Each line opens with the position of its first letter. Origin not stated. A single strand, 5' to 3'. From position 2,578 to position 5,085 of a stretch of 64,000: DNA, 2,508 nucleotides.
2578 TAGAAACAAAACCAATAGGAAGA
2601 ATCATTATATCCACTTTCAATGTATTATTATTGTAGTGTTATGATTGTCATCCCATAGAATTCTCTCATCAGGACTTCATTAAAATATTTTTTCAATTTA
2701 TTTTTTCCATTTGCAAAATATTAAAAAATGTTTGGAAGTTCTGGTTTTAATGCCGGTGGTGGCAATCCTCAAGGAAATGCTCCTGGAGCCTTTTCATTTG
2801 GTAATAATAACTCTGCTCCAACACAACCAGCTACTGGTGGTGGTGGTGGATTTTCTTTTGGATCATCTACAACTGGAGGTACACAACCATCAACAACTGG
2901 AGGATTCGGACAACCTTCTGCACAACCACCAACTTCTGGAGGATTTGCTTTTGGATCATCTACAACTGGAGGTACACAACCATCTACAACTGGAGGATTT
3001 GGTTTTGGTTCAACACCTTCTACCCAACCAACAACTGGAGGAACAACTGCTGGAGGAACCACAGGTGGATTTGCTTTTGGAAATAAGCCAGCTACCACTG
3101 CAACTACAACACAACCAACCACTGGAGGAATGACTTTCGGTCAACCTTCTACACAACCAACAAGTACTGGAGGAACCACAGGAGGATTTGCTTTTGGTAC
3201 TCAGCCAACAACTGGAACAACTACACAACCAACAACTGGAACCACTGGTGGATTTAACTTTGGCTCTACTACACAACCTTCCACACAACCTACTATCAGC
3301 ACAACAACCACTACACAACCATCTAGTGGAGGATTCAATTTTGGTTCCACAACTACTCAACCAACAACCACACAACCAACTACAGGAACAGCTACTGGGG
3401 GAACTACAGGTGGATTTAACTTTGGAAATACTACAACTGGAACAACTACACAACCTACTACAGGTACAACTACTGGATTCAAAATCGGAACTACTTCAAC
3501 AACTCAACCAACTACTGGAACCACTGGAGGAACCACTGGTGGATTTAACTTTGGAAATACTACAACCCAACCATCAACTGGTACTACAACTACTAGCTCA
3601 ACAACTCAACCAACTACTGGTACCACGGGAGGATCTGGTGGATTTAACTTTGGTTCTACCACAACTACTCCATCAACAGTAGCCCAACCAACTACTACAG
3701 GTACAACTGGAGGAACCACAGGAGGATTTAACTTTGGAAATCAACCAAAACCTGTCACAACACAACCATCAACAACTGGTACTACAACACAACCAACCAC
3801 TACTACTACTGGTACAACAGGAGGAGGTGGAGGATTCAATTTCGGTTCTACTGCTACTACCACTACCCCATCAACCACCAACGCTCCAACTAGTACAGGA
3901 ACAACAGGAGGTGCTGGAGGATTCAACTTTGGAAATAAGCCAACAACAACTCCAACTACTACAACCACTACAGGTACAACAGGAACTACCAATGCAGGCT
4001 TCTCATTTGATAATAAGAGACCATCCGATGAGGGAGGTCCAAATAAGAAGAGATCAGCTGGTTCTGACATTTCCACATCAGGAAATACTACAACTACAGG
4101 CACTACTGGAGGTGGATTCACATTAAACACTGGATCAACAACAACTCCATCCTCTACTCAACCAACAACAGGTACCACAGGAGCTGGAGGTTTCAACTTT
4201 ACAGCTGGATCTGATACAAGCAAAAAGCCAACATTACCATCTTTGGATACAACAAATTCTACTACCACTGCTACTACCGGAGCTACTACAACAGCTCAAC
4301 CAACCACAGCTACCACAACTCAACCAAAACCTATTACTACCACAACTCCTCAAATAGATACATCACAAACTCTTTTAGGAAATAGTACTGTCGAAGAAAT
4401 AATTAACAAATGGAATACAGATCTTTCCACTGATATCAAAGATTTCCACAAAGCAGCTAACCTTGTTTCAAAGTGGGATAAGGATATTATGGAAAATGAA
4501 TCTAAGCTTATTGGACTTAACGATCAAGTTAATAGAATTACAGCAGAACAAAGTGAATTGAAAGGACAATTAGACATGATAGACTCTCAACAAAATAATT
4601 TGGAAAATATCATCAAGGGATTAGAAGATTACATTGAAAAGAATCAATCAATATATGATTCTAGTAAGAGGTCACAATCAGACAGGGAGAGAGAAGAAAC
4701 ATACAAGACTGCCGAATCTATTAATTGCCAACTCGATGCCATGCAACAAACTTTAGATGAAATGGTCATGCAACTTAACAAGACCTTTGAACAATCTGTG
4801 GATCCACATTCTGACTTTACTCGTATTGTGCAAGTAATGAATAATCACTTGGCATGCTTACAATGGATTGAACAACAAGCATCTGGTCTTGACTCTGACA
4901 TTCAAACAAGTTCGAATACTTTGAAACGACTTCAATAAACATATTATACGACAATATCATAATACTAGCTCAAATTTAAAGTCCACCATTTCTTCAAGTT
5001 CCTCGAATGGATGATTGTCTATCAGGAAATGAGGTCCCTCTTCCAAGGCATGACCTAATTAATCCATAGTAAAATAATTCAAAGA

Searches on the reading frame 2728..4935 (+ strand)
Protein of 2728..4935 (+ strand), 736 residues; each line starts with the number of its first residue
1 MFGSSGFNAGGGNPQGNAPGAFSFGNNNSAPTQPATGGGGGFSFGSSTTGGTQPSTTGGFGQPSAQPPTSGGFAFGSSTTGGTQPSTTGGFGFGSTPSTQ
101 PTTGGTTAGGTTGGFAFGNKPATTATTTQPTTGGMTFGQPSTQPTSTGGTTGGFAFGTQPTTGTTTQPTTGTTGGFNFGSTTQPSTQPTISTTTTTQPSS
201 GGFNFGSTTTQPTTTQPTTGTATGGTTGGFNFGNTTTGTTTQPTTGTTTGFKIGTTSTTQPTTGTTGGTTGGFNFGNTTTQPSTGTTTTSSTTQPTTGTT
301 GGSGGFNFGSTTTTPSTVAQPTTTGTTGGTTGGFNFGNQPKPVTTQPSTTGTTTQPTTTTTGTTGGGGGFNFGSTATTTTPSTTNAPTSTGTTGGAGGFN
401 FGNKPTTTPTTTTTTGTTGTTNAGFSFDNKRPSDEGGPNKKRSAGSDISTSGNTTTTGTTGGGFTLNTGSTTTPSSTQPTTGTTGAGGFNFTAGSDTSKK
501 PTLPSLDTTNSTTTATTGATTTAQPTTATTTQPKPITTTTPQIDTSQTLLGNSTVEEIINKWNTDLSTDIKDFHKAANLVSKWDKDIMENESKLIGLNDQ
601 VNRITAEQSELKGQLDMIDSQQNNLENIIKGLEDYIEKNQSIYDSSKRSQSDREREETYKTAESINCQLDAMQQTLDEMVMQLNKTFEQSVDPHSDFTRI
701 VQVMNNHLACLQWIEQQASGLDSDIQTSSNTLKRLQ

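Call 75: search_protein_families(library=pfam, proteins=[window:2728-4935:+], max_evalue=0.0001)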
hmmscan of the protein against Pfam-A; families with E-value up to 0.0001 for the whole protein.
window:2728-4935:+ (736 aa): 1 family
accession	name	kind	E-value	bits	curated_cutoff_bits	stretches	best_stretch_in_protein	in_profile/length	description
PF05064.18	Nsp1_C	-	2.4e-20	72.9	24.1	1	540-647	5-110/114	Nsp1-like C-terminal region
